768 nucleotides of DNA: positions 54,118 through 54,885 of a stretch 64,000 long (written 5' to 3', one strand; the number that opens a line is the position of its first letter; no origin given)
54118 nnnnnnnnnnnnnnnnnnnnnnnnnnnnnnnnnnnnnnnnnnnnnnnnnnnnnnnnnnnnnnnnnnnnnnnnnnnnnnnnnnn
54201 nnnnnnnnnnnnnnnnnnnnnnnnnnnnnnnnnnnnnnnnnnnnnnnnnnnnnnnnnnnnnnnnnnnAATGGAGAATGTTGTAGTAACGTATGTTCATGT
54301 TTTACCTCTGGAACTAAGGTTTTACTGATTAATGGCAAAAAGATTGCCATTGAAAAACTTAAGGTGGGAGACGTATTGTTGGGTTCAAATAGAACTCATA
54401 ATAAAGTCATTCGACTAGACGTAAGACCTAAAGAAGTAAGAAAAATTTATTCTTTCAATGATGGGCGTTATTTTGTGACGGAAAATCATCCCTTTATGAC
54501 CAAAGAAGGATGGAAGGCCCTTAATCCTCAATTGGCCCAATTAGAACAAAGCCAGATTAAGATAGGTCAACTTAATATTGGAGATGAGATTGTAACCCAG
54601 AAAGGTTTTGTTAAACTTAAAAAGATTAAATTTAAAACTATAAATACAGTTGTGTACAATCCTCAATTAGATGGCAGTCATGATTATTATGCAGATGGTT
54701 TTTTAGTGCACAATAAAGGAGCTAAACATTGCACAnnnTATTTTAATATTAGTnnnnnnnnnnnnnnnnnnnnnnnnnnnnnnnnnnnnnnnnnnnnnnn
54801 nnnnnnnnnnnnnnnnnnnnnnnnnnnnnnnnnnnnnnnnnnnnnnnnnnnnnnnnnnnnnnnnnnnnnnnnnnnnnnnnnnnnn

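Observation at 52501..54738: Pilin-like protein with LamG domain, tandem Cys-rich modules and a C-terminal Hint (intein/hedgehog-type) autoprocessing domain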

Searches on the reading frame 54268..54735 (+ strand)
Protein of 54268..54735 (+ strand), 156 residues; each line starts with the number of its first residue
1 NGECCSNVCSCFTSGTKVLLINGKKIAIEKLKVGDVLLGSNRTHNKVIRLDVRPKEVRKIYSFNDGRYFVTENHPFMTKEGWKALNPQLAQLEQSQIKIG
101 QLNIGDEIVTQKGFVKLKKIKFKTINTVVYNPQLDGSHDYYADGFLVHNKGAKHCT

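Call 5: search_solved_structures(query=window:54268-54735:+, max_evalue=10, show_alignments=3)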
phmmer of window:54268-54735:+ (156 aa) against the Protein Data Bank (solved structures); distinct sequences matched with E-value up to 10: 22.
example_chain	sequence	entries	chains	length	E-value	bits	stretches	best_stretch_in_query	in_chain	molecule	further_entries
2lwy_A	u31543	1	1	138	2.9e-05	27.4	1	11-149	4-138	BACTERIAL INTEIN-LIKE DOMAIN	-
6qaz_A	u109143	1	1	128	0.0014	21.9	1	23-149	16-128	cyanophage-like gp41-1 intein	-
6tmm_AAA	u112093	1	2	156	0.003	20.8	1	11-149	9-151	NAD(P)(+)--arginine ADP-ribosyltransferase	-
6tmm_BBB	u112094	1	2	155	0.003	20.8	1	11-148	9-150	NAD(P)(+)--arginine ADP-ribosyltransferase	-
6y75_A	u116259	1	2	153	0.0031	20.8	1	11-149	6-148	NAD(P)(+)--arginine ADP-ribosyltransferase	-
6y75_B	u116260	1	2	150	0.0035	20.7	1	11-148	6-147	NAD(P)(+)--arginine ADP-ribosyltransferase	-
6mwy_A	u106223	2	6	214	0.0039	20.5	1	9-55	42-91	Pre-mRNA-processing-splicing factor 8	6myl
6owu_A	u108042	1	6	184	0.0054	20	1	10-61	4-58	PRP8 protein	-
6mx6_A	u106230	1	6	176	0.0068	19.7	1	10-62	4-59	Pre-mRNA-processing-splicing factor 8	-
6riz_A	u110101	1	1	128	0.012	18.9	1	23-149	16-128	gp41-1 intein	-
1gpp_A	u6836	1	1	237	0.015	18.6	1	9-51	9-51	ENDONUCLEASE PI-SCEI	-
9hth_A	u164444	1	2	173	0.021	18.1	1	58-149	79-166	DNA-directed DNA polymerase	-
8w20_A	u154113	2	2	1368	0.044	17.1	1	4-143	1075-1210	Intein C-terminal splicing domain-containing protein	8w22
6rpp_A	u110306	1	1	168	0.14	15.4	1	53-148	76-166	Cell division control protein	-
9cop_A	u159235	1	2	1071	0.15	15.3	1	9-51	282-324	V-type proton ATPase catalytic subunit A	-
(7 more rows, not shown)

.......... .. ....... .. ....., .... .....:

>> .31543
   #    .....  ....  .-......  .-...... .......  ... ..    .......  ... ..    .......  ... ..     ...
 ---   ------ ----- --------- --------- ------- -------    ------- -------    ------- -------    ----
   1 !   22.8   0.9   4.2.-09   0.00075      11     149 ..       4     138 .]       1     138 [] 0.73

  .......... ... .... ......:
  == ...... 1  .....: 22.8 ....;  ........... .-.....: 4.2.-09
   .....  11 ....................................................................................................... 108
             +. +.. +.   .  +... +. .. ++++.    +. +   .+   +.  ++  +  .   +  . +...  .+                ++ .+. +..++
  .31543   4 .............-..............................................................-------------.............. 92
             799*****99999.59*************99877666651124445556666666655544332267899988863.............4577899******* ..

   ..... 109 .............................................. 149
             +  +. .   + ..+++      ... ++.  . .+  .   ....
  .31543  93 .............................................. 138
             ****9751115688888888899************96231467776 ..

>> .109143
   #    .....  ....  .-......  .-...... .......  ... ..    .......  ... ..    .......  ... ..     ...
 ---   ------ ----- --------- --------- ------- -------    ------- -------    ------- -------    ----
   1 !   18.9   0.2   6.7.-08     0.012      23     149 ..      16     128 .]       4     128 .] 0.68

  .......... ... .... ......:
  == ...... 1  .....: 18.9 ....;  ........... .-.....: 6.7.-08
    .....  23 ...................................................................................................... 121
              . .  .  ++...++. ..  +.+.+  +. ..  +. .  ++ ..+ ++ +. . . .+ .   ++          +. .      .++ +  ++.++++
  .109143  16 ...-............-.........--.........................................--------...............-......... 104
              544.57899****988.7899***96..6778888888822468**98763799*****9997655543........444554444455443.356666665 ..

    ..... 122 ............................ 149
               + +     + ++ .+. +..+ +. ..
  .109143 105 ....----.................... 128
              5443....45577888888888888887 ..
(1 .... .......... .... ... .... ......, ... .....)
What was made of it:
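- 54298..54714 (+): Hint domain of bacterial-intein-like type, aa 600-738. Cys600 is at 54298-54300, Thr660 at 54478-54480, His663 at 54487-54489, His737 at 54709-54711 and Asn738 at 54712-54714. PDB sequence hit 2lwy, E 2.9e-5 (call 5).
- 2lwy BIL at E 2.9e-5 over its full length (call 5).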

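Call 18: find_homologous_proteins(query=window:54268-54735:+, max_evalue=0.01)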
Query window:54268-54735:+ (156 aa): 16 proteins with E <= 0.01 among 43 candidates.
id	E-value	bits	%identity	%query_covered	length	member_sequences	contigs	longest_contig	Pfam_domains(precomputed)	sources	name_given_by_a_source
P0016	5.0e-61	223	65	97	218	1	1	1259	PF07591.16,PF14623.12,PF05203.22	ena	-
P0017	1.9e-54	202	65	89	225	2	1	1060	PF05203.22,PF08517.18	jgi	jgi:hypothetical protein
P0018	3.7e-46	175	56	89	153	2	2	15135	PF14623.12,PF05203.22,PF08517.18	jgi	jgi:hypothetical protein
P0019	2.9e-43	166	59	84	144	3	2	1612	-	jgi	-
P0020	1.2e-38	151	68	62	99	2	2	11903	-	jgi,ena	jgi:hypothetical protein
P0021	4.6e-37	145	49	90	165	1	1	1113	PF14623.12,PF05203.22,PF13403.12,PF08517.18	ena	-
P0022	1.8e-34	137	53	89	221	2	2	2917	-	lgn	-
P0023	7.3e-33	132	49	92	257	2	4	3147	PF14623.12,PF05203.22,PF08517.18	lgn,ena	-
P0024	2.0e-28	117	45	84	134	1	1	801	PF14623.12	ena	-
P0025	4.2e-28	116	45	84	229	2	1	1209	-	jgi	jgi:hypothetical protein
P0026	2.1e-27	114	48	84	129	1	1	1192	-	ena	-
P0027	5.5e-27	113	47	84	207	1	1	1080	-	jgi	jgi:hypothetical protein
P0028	2.9e-25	107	47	84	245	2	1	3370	-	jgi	jgi:hypothetical protein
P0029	1.8e-23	101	65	47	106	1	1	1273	-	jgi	-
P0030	1.7e-15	75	37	60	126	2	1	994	-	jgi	-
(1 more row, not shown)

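Call 21: find_encoding_contigs(protein=P0018, flank=8000, max_places=3)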
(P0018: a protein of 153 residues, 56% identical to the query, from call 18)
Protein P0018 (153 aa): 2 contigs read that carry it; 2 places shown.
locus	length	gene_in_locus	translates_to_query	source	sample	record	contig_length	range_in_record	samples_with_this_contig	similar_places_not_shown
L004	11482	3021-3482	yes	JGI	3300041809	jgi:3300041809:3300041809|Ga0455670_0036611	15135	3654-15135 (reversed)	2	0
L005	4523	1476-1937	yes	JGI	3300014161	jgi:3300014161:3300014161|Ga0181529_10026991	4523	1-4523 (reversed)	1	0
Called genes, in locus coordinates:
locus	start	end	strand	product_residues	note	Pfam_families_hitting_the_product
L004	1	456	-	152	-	?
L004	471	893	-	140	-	PF27806:HxsD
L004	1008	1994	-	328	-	-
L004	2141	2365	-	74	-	-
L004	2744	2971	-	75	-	-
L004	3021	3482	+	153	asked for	PF05203:Hom_end_hint, PF08517:AXH (faint), PF14623:Vint (faint)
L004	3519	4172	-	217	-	PF00590:TP_methylase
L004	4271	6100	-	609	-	PF13522:GATase_6, PF13537:GATase_7, PF01380:SIS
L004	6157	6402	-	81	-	PF01016:Ribosomal_L27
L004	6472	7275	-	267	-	PF13462:Thioredoxin_4, PF01323:DSBA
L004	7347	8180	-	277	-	PF00768:Peptidase_S11, PF13354:Beta-lactamase2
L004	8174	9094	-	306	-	PF02390:Methyltransf_4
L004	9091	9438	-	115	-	-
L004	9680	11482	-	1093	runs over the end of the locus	PF02878:PGM_PMM_I, PF02879:PGM_PMM_II (weak), PF02880:PGM_PMM_III, PF00408:PGM_PMM_IV (weak)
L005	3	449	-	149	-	?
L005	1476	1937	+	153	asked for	PF05203:Hom_end_hint, PF08517:AXH (faint), PF14623:Vint (faint)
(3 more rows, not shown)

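Call 22: find_encoding_contigs(protein=P0020, flank=8000, max_places=3)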
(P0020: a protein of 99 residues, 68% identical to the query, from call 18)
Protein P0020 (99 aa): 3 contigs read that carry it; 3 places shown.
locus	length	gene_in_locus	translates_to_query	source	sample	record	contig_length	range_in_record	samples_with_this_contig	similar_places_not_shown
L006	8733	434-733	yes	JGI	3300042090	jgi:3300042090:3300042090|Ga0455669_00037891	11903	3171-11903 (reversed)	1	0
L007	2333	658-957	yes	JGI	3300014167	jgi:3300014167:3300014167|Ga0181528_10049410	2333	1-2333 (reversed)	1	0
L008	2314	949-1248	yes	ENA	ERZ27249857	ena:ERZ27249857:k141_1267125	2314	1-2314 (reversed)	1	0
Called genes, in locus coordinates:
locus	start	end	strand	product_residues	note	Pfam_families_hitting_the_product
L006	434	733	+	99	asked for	-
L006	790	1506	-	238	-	PF02674:Colicin_V (weak), PF17830:STI1-HOP_DP (faint)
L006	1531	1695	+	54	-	-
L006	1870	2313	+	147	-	PF07238:PilZ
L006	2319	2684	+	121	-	PF07238:PilZ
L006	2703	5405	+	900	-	PF06165:GH94_b-supersand, PF17167:Glyco_hydro_94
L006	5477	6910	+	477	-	PF07690:MFS_1, PF13347:MFS_2, PF07690:MFS_1 (weak)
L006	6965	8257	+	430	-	PF01547:SBP_bac_1, PF13416:SBP_bac_8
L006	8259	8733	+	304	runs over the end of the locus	PF00528:BPD_transp_1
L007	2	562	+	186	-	?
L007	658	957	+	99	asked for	-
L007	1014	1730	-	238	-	PF02674:Colicin_V (weak), PF17830:STI1-HOP_DP (faint)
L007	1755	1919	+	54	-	-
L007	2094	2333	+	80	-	?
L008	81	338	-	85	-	-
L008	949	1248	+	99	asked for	-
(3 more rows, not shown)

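Call 23: find_encoding_contigs(protein=P0017, flank=3000, max_places=3)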
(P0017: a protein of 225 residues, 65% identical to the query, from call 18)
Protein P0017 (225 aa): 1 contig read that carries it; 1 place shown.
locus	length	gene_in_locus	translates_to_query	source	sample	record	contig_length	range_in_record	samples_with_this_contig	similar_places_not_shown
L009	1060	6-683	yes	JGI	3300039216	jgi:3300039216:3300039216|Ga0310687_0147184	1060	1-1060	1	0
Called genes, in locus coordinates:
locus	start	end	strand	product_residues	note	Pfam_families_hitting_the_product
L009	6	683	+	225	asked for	PF05203:Hom_end_hint (weak), PF08517:AXH (faint)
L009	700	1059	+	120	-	?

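Call 35: predict_structure(alignment_id=A2)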
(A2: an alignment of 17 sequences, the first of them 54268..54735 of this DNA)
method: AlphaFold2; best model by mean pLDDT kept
length: 156 residues; sequences in the alignment: 17
mean_pLDDT: 91.6   pTM: 0.86
mean pLDDT of the five models: 91.6, 91.1, 90.7, 90.7, 89.4
residues with pLDDT >= 90: 131; 70-90: 13; 50-70: 4; < 50: 8
segments of 3 or more residues with pLDDT < 50: 1-5, 154-156
pLDDT, mean of each block of 10 residues (from residue 1): 54 97 97 96 91 94 97 97 97 92 98 97 97 93 95 58
secondary structure, 60 per line:
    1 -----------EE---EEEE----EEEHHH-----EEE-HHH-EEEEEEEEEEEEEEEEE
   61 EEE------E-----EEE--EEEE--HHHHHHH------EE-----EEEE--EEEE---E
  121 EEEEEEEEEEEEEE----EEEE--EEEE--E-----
elements in order: E17-20 E25-27 E36-38 E44-63 E76-78 E81-84 H87-93 E107-110 E113-116 E120-134 E139-142 E145-148
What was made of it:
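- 54298..54714 (+): AlphaFold pLDDT 91.6 (call 35).
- On HINT (Hedgehog/intein) superfamily: AlphaFold model of aa 590-745: pLDDT 91.6, pTM 0.86 (call 35).
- pLDDT 91.6 and pTM 0.86 (call 35).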

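Call 38: fold_search(model_id=the predicted structure, library=pdb)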
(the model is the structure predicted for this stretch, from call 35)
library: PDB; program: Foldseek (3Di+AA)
matches with E <= 10: 175; with E <= 0.001: 56
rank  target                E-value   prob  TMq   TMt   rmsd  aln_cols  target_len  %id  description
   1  6y75_A                2.1e-10  1.00  0.77  0.78   3.0       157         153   21  BIL2 domain from T.thermophila BUBL1 locus (C1A-N143A) (released 2021-02-03)
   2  6y75_B                2.6e-10  1.00  0.76  0.79   2.9       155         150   22  BIL2 domain from T.thermophila BUBL1 locus (C1A-N143A) (released 2021-02-03)
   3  6tmm_BBB              9.9e-10  1.00  0.75  0.76   2.9       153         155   22  BIL2 domain from T.thermophila BUBL1 locus (C1A-N143A) (released 2020-12-16)
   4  6tmm_AAA              1.9e-09  1.00  0.75  0.75   3.2       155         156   22  BIL2 domain from T.thermophila BUBL1 locus (C1A-N143A) (released 2020-12-16)
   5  6riz                  8.4e-09  1.00  0.67  0.80   3.0       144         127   24  Crystal structure of gp41-1 intein (C1A, F65W, D107C) (released 2020-04-29)
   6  1mi8                  1.8e-08  1.00  0.66  0.72   3.0       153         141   20  2.0 Angstrom crystal structure of a DnaB intein from Synechocystis sp. PCC 6803 (released 2003-08-19)
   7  6qaz                  2.2e-08  1.00  0.66  0.79   3.1       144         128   25  Crystal structure of gp41-1 intein (released 2019-11-13)
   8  2lwy_MODEL_1_A        6.4e-08  1.00  0.66  0.73   3.8       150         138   23  Solution Structure of Bacterial Intein-Like domain from Clostridium thermocellum (released 2013-05-08)
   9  6frg                  1.5e-07  1.00  0.64  0.64   3.5       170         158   17  Crystal structure of G-1F mutant of Ssp DnaB Mini-Intein variant M86 (released 2019-01-30)
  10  6frh_A                2.5e-07  1.00  0.69  0.67   3.3       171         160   18  Crystal structure of Ssp DnaB Mini-Intein variant M86 (released 2019-01-30)
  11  6fre                  4.6e-07  1.00  0.64  0.64   3.4       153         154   18  Crystal structure of G-1F/H73A mutant of Ssp DnaB Mini-Intein variant M86 (released 2019-01-30)
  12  6frh_B                5.1e-07  1.00  0.65  0.67   3.7       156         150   18  Crystal structure of Ssp DnaB Mini-Intein variant M86 (released 2019-01-30)
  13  3ifj_A                6.3e-07  1.00  0.54  0.59   7.1       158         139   18  Crystal structure of Mtu recA intein, splicing domain (released 2009-10-06)
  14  6mx6_A                8.7e-07  1.00  0.61  0.66   5.8       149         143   17  The Prp8 intein of Cryptococcus neoformans (released 2019-10-23)
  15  6riy_B                9.1e-07  1.00  0.62  0.72   3.9       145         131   21  Crystal structure of MchDnaB-1 intein (N145AA) (released 2020-05-13)
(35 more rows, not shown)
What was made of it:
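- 54298..54714 (+): Foldseek TM 0.77 (call 38).
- On HINT (Hedgehog/intein) superfamily: All 50 top Foldseek PDB hits are BILs, inteins, Hedgehog or Vint; the best is E 2e-10 with TM 0.77 (call 38).
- Closest known: Hedgehog/Hog C-terminal autoprocessing domains. Same: The fold matches 1AT0 (E 2.5e-5, TM 0.59, call 38).
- Foldseek top 50 all HINT fold, best TM 0.77 (call 38).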

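Call 42: search_protein_representatives(protein=window:54268-54735:+)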
Query: 156 residues. Proteins with E-value up to 0.001 (for the whole library): 4208; up to 1e-10: 1497; up to 1e-30: 114. The best 150 are listed.
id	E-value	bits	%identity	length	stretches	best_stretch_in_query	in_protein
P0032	1.3e-163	554.7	45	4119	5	6-155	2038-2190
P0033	5.8e-135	461.7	40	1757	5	6-152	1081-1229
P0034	8.3e-108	373.5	39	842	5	10-150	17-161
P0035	5.0e-104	361.2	59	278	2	9-150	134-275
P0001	1.9e-100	349.6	100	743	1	1-156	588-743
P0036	8.7e-80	282.5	41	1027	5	10-151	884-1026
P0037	1.8e-65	236.0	36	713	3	10-150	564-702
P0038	1.2e-64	233.3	38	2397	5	3-150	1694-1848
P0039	3.5e-64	231.8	46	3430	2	10-151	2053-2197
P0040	4.2e-63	228.3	42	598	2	6-151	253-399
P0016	1.6e-61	223.2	70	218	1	4-152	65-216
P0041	5.8e-60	218.1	41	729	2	4-153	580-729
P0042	3.1e-59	215.7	42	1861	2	10-152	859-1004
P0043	1.1e-58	214.0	42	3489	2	9-152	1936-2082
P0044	2.8e-58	212.6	45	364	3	10-150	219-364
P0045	3.0e-57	209.3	63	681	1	1-153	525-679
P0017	6.1e-55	201.8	64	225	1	9-151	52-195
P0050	2.5e-54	199.8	63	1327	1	1-153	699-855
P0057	9.2e-52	191.5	60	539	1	2-150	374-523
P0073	5.7e-46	172.6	56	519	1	7-150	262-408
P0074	1.6e-45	171.1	39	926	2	5-150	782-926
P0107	5.9e-33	130.4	47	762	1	6-150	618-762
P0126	1.3e-31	126.0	46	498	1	3-150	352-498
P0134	5.2e-31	124.1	35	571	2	10-152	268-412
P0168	9.9e-29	116.7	34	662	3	11-150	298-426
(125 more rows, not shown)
